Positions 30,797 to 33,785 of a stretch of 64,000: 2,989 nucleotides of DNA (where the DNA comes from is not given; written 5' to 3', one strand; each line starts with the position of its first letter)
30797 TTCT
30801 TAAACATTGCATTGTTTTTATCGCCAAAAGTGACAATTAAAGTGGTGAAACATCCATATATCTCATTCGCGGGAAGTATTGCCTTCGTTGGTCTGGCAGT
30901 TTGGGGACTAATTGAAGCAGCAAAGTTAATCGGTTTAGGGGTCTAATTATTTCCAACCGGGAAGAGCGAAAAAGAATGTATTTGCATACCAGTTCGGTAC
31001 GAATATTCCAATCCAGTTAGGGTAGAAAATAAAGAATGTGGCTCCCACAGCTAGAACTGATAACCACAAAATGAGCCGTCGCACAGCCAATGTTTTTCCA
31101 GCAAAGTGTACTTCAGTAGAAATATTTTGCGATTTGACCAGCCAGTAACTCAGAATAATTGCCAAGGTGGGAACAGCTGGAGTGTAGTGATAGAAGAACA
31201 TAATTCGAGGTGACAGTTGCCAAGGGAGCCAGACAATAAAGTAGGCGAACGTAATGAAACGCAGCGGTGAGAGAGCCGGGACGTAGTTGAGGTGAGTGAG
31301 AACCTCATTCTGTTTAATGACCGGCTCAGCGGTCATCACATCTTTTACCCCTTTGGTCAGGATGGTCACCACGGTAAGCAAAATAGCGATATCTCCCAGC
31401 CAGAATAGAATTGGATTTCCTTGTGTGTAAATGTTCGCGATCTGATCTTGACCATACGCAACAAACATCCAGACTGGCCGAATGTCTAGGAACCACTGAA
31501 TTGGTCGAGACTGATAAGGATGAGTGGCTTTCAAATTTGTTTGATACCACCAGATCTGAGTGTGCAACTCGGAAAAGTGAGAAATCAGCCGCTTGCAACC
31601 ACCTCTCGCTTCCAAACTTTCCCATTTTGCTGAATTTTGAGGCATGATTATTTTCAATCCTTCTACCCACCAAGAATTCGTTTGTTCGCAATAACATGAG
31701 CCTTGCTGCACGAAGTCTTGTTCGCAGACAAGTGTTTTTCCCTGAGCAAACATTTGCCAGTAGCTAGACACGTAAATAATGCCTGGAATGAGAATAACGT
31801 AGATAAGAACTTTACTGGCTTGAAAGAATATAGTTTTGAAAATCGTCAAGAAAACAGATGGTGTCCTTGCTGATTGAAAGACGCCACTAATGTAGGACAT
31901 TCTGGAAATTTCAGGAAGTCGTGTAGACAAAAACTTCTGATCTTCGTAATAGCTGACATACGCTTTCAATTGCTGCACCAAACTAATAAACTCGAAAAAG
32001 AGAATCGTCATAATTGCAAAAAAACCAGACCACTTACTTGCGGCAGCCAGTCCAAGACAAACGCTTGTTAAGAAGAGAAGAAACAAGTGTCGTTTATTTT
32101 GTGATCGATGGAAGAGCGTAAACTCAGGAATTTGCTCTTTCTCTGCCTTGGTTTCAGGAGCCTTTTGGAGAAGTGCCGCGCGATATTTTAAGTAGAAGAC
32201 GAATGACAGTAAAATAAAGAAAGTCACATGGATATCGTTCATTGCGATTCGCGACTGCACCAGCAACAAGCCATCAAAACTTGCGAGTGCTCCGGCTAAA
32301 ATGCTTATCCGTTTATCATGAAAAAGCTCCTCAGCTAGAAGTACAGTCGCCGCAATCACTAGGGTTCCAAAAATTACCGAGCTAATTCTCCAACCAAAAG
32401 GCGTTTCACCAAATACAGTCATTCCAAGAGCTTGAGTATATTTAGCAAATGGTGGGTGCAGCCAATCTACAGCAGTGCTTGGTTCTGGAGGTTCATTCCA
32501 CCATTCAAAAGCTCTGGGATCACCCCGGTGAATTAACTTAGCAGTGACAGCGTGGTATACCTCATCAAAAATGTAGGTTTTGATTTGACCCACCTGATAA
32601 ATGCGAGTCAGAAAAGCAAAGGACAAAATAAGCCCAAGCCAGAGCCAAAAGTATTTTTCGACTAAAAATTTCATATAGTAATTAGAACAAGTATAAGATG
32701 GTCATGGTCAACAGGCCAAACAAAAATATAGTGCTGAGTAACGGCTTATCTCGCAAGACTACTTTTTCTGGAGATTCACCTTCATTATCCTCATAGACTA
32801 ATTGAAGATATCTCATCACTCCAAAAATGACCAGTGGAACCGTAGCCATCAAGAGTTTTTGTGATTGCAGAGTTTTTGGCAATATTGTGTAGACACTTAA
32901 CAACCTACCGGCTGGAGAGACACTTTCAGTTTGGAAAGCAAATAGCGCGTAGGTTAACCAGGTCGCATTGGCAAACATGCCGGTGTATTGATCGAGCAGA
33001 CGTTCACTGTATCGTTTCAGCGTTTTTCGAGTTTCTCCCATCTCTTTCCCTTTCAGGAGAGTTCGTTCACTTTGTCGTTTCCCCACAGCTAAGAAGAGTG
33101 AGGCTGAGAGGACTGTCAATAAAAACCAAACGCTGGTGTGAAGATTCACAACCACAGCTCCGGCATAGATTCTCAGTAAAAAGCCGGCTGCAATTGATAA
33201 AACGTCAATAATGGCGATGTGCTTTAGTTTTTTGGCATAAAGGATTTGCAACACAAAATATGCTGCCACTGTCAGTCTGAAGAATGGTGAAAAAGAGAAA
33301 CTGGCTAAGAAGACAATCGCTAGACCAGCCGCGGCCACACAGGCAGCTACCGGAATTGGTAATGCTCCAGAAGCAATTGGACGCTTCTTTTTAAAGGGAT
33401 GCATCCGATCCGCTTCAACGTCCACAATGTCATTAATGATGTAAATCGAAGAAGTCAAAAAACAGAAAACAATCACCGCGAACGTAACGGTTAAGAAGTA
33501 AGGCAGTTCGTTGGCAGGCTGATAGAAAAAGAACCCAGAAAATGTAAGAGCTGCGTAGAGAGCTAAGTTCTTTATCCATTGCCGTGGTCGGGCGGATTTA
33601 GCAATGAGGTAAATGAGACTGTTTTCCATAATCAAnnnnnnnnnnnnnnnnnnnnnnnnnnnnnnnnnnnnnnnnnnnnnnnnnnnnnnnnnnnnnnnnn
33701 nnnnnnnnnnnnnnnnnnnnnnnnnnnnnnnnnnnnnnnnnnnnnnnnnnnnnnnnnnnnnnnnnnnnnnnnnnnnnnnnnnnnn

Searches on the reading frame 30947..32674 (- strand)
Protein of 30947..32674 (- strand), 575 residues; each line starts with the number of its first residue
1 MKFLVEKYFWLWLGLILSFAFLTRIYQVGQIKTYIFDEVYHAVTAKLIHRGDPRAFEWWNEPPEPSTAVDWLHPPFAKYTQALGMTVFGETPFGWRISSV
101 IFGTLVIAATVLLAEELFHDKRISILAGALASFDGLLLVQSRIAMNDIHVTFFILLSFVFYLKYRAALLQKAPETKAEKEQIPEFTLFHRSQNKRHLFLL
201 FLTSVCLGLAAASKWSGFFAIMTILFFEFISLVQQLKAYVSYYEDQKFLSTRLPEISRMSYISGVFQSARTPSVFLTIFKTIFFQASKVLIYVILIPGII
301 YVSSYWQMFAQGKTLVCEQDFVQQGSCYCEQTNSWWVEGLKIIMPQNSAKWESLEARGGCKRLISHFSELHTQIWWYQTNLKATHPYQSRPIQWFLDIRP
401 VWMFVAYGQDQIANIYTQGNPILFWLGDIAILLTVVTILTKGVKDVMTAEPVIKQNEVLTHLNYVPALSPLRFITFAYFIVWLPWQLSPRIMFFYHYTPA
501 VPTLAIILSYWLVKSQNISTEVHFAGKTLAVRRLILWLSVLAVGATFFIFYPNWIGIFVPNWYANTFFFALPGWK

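Call 6: search_protein_families(library=pfam, proteins=[window:30947-32674:-], max_evalue=0.01)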
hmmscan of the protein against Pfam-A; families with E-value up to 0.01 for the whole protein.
window:30947-32674:- (575 aa): 3 families
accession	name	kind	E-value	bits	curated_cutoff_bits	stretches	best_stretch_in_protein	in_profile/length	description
PF16192.10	PMT_4TMC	-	1.3e-21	77.4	32.4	1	364-556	2-185/202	C-terminal four TMM region of protein-O-mannosyltransferase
PF02366.24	PMT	-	1.1e-17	64.8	22.7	1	85-245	74-214/245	Dolichyl-phosphate-mannose-protein mannosyltransferase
PF13231.12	PMT_2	-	2.3e-09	38.1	26.1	1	73-163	2-91/160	Dolichyl-phosphate-mannose-protein mannosyltransferase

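Call 13: search_protein_families(library=ncbifam, proteins=[window:30947-32674:-], max_evalue=0.01)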
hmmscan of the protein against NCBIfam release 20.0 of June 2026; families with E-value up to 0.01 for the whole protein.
window:30947-32674:- (575 aa): 2 families
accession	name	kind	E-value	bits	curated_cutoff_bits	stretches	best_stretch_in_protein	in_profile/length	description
NF058602.1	PrMnsylTfPmt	equivalog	8.7e-28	97.4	800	1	71-244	97-264/530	protein O-mannosyltransferase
TIGR03663.1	TIGR03663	subfamily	6.7e-10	38.6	126.25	1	14-316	5-234/435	flippase activity-associated protein Agl23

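Call 14: find_homologous_proteins(query=window:30950-32674:-)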
Query window:30950-32674:- (575 aa): 1751 proteins with E <= 0.001 among 8000 candidates; the best 120 are listed.
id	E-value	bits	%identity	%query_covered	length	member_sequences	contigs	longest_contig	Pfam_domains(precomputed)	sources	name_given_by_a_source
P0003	0.0e+0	1314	100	100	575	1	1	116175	PF02366.25,PF16192.11,PF13231.13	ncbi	-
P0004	2.7e-273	926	70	100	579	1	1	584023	PF02366.25,PF16192.11,PF13231.13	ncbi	-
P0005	1.3e-258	878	64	100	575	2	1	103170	PF02366.25,PF16192.11,PF13231.13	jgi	-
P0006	5.5e-228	776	59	100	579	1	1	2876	PF02366.25,PF16192.11,PF13231.13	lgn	-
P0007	2.9e-219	748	61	100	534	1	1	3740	PF02366.25,PF16192.11,PF13231.13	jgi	-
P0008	2.1e-214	732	59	100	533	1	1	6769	PF02366.25,PF16192.11,PF13231.13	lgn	-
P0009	6.8e-211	720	60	100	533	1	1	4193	PF02366.25,PF16192.11,PF13231.13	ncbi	-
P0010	1.9e-204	699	55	100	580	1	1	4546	PF02366.25,PF16192.11,PF13231.13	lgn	-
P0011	9.2e-203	693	55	100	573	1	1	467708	PF02366.25,PF16192.11,PF13231.13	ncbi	-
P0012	5.2e-171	588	51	99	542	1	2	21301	PF02366.25,PF16192.11,PF13231.13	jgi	jgi:dolichyl-phosphate-mannose-protein mannosyltransferase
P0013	5.8e-171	588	52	100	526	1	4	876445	PF02366.25,PF16192.11,PF13231.13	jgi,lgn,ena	-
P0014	1.7e-169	583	51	99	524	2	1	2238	PF02366.25,PF16192.11,PF13231.13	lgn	-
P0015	1.3e-168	580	50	99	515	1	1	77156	PF02366.25,PF16192.11,PF13231.13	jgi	jgi:dolichyl-phosphate-mannose-protein mannosyltransferase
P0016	1.2e-167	577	50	97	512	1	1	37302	PF02366.25,PF16192.11,PF13231.13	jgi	jgi:dolichyl-phosphate-mannose-protein mannosyltransferase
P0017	5.1e-167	575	49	100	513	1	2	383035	PF02366.25,PF16192.11,PF13231.13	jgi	jgi:dolichyl-phosphate-mannose-protein mannosyltransferase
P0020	2.0e-165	570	52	96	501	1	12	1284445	PF02366.25,PF16192.11,PF13231.13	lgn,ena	-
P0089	3.1e-126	440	45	97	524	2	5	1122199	PF02366.25,PF16192.11,PF13231.13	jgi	jgi:dolichyl-phosphate-mannose-protein mannosyltransferase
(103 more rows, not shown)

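Call 55: search_protein_families(library=ncbifam, proteins=[L047:2420-3145:-, L053:9075-9839:-, L065:7458-8231:+, L067:6332-7084:+, L072:6379-7092:+], max_evalue=0.00001)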
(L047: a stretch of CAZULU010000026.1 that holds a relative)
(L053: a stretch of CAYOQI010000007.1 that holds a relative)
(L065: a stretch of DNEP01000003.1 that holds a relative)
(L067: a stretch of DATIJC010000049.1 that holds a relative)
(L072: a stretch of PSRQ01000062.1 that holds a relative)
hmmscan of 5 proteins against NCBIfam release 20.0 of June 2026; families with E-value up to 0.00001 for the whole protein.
L047:2420-3145:- (241 aa): 17 families
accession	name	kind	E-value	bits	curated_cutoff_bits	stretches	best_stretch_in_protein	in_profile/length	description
TIGR03937.1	PgaC_IcaA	equivalog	2.8e-20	72.7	422.3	1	6-123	40-154/407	poly-beta-1,6-N-acetyl-D-glucosamine synthase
NF007986.1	PRK10714.1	equivalog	1.1e-19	70.6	529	1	7-221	2-215/316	undecaprenyl-phosphate 4-deoxy-4-formamido-L-arabinose transferase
NF047588.1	GlcsyltransPgfSStrep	equivalog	2.2e-18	66.5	500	1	13-176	3-168/308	glycosyltransferase PgfS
TIGR04182.1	glyco_TIGR04182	equivalog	9.8e-14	51.4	325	1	13-215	2-199/293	S-layer glycoprotein N-glycosyltransferase AglJ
NF058614.1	PPMAGASynPpgS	equivalog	9.8e-14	51.3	370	1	15-219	4-209/226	polyprenyl-phospho-N-acetylgalactosaminyl synthase PpgS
NF041875.1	EPS_EpsD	equivalog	3.1e-12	46.5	370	1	14-124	2-106/325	exopolysaccharide biosynthesis glycosyltransferase EpsD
NF007482.0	PRK10073.1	equivalog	4.1e-12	45.7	423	1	10-123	5-114/334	glycosyltransferase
TIGR03965.1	mycofact_glyco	equivalog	6.7e-11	41.7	280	1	8-106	71-166/467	mycofactocin biosynthesis glycosyltransferase MftF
TIGR04283.1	glyco_like_mftF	equivalog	1.9e-10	40.7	182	1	13-129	1-107/221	TIGR04283 family arsenosugar biosynthesis glycosyltransferase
NF010496.0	PRK13915.1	equivalog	2.7e-10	39.8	262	1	7-106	27-128/307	glucosyl-3-phosphoglycerate synthase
NF047683.1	TeichurnBiosyTuaG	equivalog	1.1e-09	38.3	400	1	11-123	6-115/252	teichuronic acid biosynthesis protein TuaG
TIGR03469.1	HpnB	hypoth_equivalog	2.5e-09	36.6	379.25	1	11-126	44-167/386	hopene-associated glycosyltransferase HpnB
NF041391.1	DPhHxTase_Halo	equivalog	9.6e-09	34.5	375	1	41-209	22-186/213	dolichyl-phosphate hexose transferase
NF050050.1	ProtGlycPglI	equivalog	1.3e-06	28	500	1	12-121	3-110/306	GalNAc(5)-diNAcBac-PP-undecaprenol beta-1,3-glucosyltransferase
NF053739.1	GlytfEpsEBac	equivalog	1.5e-06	27.5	450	1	36-118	23-103/265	glycosyltransferase EpsE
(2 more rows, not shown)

L053:9075-9839:- (254 aa): 16 families
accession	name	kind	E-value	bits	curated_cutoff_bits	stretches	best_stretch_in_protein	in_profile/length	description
TIGR03937.1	PgaC_IcaA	equivalog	2.4e-21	76.2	422.3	1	9-128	38-157/407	poly-beta-1,6-N-acetyl-D-glucosamine synthase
NF047588.1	GlcsyltransPgfSStrep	equivalog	1.1e-19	70.9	500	1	18-180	3-167/308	glycosyltransferase PgfS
NF007986.1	PRK10714.1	equivalog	1.6e-18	66.8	529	1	14-225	4-214/316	undecaprenyl-phosphate 4-deoxy-4-formamido-L-arabinose transferase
NF007482.0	PRK10073.1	equivalog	8.8e-14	51.2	423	1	14-111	4-97/334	glycosyltransferase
TIGR03965.1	mycofact_glyco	equivalog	2.7e-12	46.3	280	1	11-129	69-184/467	mycofactocin biosynthesis glycosyltransferase MftF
TIGR04182.1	glyco_TIGR04182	equivalog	2.6e-11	43.5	325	1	19-220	3-199/293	S-layer glycoprotein N-glycosyltransferase AglJ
NF041875.1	EPS_EpsD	equivalog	3e-11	43.3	370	1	18-124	1-104/325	exopolysaccharide biosynthesis glycosyltransferase EpsD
TIGR04283.1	glyco_like_mftF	equivalog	4.9e-10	39.4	182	1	18-123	1-96/221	TIGR04283 family arsenosugar biosynthesis glycosyltransferase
NF047683.1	TeichurnBiosyTuaG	equivalog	8.3e-10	38.7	400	1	14-118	4-105/252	teichuronic acid biosynthesis protein TuaG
NF058614.1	PPMAGASynPpgS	equivalog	1.9e-09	37.3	370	1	20-218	4-203/226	polyprenyl-phospho-N-acetylgalactosaminyl synthase PpgS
TIGR03469.1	HpnB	hypoth_equivalog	4.7e-09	35.7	379.25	1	8-127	36-163/386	hopene-associated glycosyltransferase HpnB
NF050050.1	ProtGlycPglI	equivalog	2.6e-08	33.6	500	1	16-134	2-119/306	GalNAc(5)-diNAcBac-PP-undecaprenol beta-1,3-glucosyltransferase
NF010496.0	PRK13915.1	equivalog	7.1e-08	31.9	262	1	10-111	26-128/307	glucosyl-3-phosphoglycerate synthase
NF038302.1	EPS_HpsE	equivalog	2.5e-07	30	300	1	18-109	3-96/307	hormogonium polysaccharide biosynthesis glycosyltransferase HpsE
NF053739.1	GlytfEpsEBac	equivalog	3e-07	29.7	450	1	17-129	2-115/265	glycosyltransferase EpsE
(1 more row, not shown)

L065:7458-8231:+ (257 aa): 13 families
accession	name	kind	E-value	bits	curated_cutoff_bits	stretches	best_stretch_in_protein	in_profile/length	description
TIGR03937.1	PgaC_IcaA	equivalog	7.1e-20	71.3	422.3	1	19-133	38-149/407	poly-beta-1,6-N-acetyl-D-glucosamine synthase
NF007986.1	PRK10714.1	equivalog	4.9e-16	58.6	529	1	22-229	2-208/316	undecaprenyl-phosphate 4-deoxy-4-formamido-L-arabinose transferase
NF047588.1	GlcsyltransPgfSStrep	equivalog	1.8e-13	50.4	500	1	28-189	3-166/308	glycosyltransferase PgfS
TIGR04182.1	glyco_TIGR04182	equivalog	8.9e-12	45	325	1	29-230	3-199/293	S-layer glycoprotein N-glycosyltransferase AglJ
NF041875.1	EPS_EpsD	equivalog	1.1e-11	44.7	370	1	28-132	1-102/325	exopolysaccharide biosynthesis glycosyltransferase EpsD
TIGR04283.1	glyco_like_mftF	equivalog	7.8e-11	42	182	1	28-128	1-91/221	TIGR04283 family arsenosugar biosynthesis glycosyltransferase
NF007482.0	PRK10073.1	equivalog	3.4e-10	39.4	423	1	22-123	2-99/334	glycosyltransferase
NF047683.1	TeichurnBiosyTuaG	equivalog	2.7e-09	37.1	400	1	26-137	6-114/252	teichuronic acid biosynthesis protein TuaG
NF038302.1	EPS_HpsE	equivalog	3.2e-09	36.2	300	1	28-120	3-97/307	hormogonium polysaccharide biosynthesis glycosyltransferase HpsE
TIGR03965.1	mycofact_glyco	equivalog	1.6e-07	30.6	280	1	21-135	69-180/467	mycofactocin biosynthesis glycosyltransferase MftF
NF010496.0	PRK13915.1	equivalog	5.6e-07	28.9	262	1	22-79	27-84/307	glucosyl-3-phosphoglycerate synthase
NF058614.1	PPMAGASynPpgS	equivalog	1.3e-06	28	370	1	30-145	4-114/226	polyprenyl-phospho-N-acetylgalactosaminyl synthase PpgS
NF045692.1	OglycostaseCruG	equivalog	3.1e-06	26.4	600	1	13-121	28-139/386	2'-O-glycosyltransferase CruG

L067:6332-7084:+ (250 aa): 13 families
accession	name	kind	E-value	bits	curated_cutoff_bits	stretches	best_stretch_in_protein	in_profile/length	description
NF047588.1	GlcsyltransPgfSStrep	equivalog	2.5e-17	63.1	500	1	25-181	3-161/308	glycosyltransferase PgfS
TIGR03937.1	PgaC_IcaA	equivalog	2.3e-16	59.8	422.3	1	22-162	44-185/407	poly-beta-1,6-N-acetyl-D-glucosamine synthase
NF007986.1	PRK10714.1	equivalog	5.4e-16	58.5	529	1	22-227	5-209/316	undecaprenyl-phosphate 4-deoxy-4-formamido-L-arabinose transferase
NF007482.0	PRK10073.1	equivalog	5.7e-12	45.3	423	1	21-122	4-101/334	glycosyltransferase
NF041875.1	EPS_EpsD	equivalog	7.7e-12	45.2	370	1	25-128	1-101/325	exopolysaccharide biosynthesis glycosyltransferase EpsD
NF041391.1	DPhHxTase_Halo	equivalog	1.9e-10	40.1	375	1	31-225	3-189/213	dolichyl-phosphate hexose transferase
NF058614.1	PPMAGASynPpgS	equivalog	1.5e-09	37.6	370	1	27-106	4-72/226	polyprenyl-phospho-N-acetylgalactosaminyl synthase PpgS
TIGR04283.1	glyco_like_mftF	equivalog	9e-09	35.2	182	1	25-129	1-95/221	TIGR04283 family arsenosugar biosynthesis glycosyltransferase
TIGR04182.1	glyco_TIGR04182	equivalog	1.3e-08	34.6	325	1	26-227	3-199/293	S-layer glycoprotein N-glycosyltransferase AglJ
TIGR03965.1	mycofact_glyco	equivalog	5.5e-08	32.1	280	1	16-118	67-166/467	mycofactocin biosynthesis glycosyltransferase MftF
NF047683.1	TeichurnBiosyTuaG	equivalog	9.5e-08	32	400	1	23-136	6-116/252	teichuronic acid biosynthesis protein TuaG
NF038302.1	EPS_HpsE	equivalog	1e-07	31.2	300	1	24-116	2-96/307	hormogonium polysaccharide biosynthesis glycosyltransferase HpsE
NF010496.0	PRK13915.1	equivalog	1.3e-07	31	262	1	23-118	31-128/307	glucosyl-3-phosphoglycerate synthase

L072:6379-7092:+ (237 aa): 18 families
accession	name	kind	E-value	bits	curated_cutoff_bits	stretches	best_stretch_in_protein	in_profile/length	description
TIGR03937.1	PgaC_IcaA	equivalog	1.1e-18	67.5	422.3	1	8-124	42-155/407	poly-beta-1,6-N-acetyl-D-glucosamine synthase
NF047588.1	GlcsyltransPgfSStrep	equivalog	7.8e-18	64.7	500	1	13-175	3-167/308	glycosyltransferase PgfS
NF007986.1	PRK10714.1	equivalog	2.3e-17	63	529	1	8-214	3-208/316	undecaprenyl-phosphate 4-deoxy-4-formamido-L-arabinose transferase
NF007482.0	PRK10073.1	equivalog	1.2e-14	54.1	423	1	8-107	3-98/334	glycosyltransferase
TIGR04283.1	glyco_like_mftF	equivalog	1.8e-10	40.8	182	1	13-127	1-105/221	TIGR04283 family arsenosugar biosynthesis glycosyltransferase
NF041875.1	EPS_EpsD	equivalog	3.6e-10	39.8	370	1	13-113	1-98/325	exopolysaccharide biosynthesis glycosyltransferase EpsD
NF047683.1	TeichurnBiosyTuaG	equivalog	9.1e-10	38.6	400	1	7-115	2-107/252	teichuronic acid biosynthesis protein TuaG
TIGR04182.1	glyco_TIGR04182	equivalog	1.2e-09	37.9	325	1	14-215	3-199/293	S-layer glycoprotein N-glycosyltransferase AglJ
TIGR03965.1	mycofact_glyco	equivalog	2.1e-09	36.8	280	1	9-106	72-166/467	mycofactocin biosynthesis glycosyltransferase MftF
NF010496.0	PRK13915.1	equivalog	2.8e-09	36.5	262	1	8-106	28-128/307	glucosyl-3-phosphoglycerate synthase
TIGR03469.1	HpnB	hypoth_equivalog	1.1e-08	34.5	379.25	1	12-124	45-165/386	hopene-associated glycosyltransferase HpnB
NF041391.1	DPhHxTase_Halo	equivalog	1.6e-08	33.8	375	1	19-207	3-184/213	dolichyl-phosphate hexose transferase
NF053739.1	GlytfEpsEBac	equivalog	2.1e-08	33.5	450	1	14-104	4-92/265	glycosyltransferase EpsE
NF058614.1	PPMAGASynPpgS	equivalog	4.2e-08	32.9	370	1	15-129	4-113/226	polyprenyl-phospho-N-acetylgalactosaminyl synthase PpgS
NF045692.1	OglycostaseCruG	equivalog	1.5e-06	27.4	600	1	7-147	37-177/386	2'-O-glycosyltransferase CruG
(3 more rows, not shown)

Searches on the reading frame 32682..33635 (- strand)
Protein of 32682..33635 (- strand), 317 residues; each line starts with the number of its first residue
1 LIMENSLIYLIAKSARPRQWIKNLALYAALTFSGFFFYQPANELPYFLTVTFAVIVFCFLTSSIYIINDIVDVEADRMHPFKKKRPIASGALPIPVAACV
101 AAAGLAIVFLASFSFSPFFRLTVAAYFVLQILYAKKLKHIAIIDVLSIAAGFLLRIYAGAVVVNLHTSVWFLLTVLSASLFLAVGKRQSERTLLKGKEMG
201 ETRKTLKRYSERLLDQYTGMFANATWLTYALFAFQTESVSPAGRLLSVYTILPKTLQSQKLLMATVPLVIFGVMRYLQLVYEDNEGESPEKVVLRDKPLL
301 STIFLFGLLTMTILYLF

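Call 6: search_protein_families(library=pfam, proteins=[window:32682-33635:-], max_evalue=0.01)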
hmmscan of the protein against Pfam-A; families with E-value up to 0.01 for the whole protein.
window:32682-33635:- (317 aa): 1 family
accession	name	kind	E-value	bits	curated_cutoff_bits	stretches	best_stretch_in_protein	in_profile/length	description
PF01040.23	UbiA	-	2.7e-16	60.1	34.2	1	31-199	5-176/250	UbiA prenyltransferase family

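Call 13: search_protein_families(library=ncbifam, proteins=[window:32682-33635:-], max_evalue=0.01)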
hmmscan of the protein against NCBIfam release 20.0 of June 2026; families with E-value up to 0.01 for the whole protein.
window:32682-33635:- (317 aa): 14 families
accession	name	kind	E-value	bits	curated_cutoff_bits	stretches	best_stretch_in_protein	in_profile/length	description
NF008978.0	PRK12324.1-4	equivalog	5.5e-67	226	207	1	11-309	35-314/322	decaprenyl-phosphate phosphoribosyltransferase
NF008977.0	PRK12324.1-2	equivalog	1.3e-62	211.8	234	1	12-316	6-289/297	decaprenyl-phosphate phosphoribosyltransferase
NF008976.0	PRK12324.1-1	equivalog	6.7e-47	160.3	474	1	6-297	16-286/306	decaprenyl-phosphate phosphoribosyltransferase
NF006088.0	PRK08238.1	equivalog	1.1e-42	146.3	351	1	10-212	194-389/482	UbiA family prenyltransferase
NF009523.0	PRK12884.1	equivalog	9.7e-15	54.5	269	1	43-176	33-163/279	prenyltransferase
NF009522.0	PRK12883.1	equivalog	8.3e-07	28.8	353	1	43-163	32-150/279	geranylgeranylglycerol-phosphate geranylgeranyltransferase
TIGR01475.1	ubiA_other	subfamily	3e-06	26.9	180.8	1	31-179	21-166/282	UbiA-like polyprenyltransferase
NF009521.0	PRK12882.1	equivalog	6.3e-06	25.6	296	1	23-174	16-164/280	geranylgeranylglycerol-phosphate geranylgeranyltransferase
NF035940.1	prenyl_rel_EboC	equivalog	7.6e-06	25.5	250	1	28-173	20-162/292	UbiA-like protein EboC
TIGR01473.1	cyoE_ctaB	equivalog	2.5e-05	24.2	210.3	1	25-145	13-134/281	heme o synthase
NF009609.0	PRK13106.1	equivalog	8.6e-05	22.1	349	1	54-164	55-164/301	prenyltransferase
TIGR01474.1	ubiA_proteo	equivalog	0.00029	20.4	275.45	1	57-173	49-167/282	4-hydroxybenzoate octaprenyltransferase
NF009516.0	PRK12875.1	equivalog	0.00055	19.1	205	1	6-147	16-156/292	prenyltransferase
NF009512.0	PRK12872.1-1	equivalog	0.0054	16.3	278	1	51-150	42-144/303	geranylgeranylglycerol-phosphate geranylgeranyltransferase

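Call 48: search_solved_structures(query=window:32682-33635:-, max_evalue=0.01)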
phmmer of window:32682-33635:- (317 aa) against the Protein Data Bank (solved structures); distinct sequences matched with E-value up to 0.01: 3.
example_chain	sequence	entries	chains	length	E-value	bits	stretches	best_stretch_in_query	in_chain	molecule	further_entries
8j8j_D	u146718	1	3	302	6.7e-37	130.9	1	7-245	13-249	Decaprenyl-phosphate phosphoribosyltransferase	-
8j8k_A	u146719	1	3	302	9.7e-27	97.6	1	7-245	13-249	Decaprenyl-phosphate phosphoribosyltransferase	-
4od4_A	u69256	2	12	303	0.00016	24.7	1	60-160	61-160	4-hydroxybenzoate octaprenyltransferase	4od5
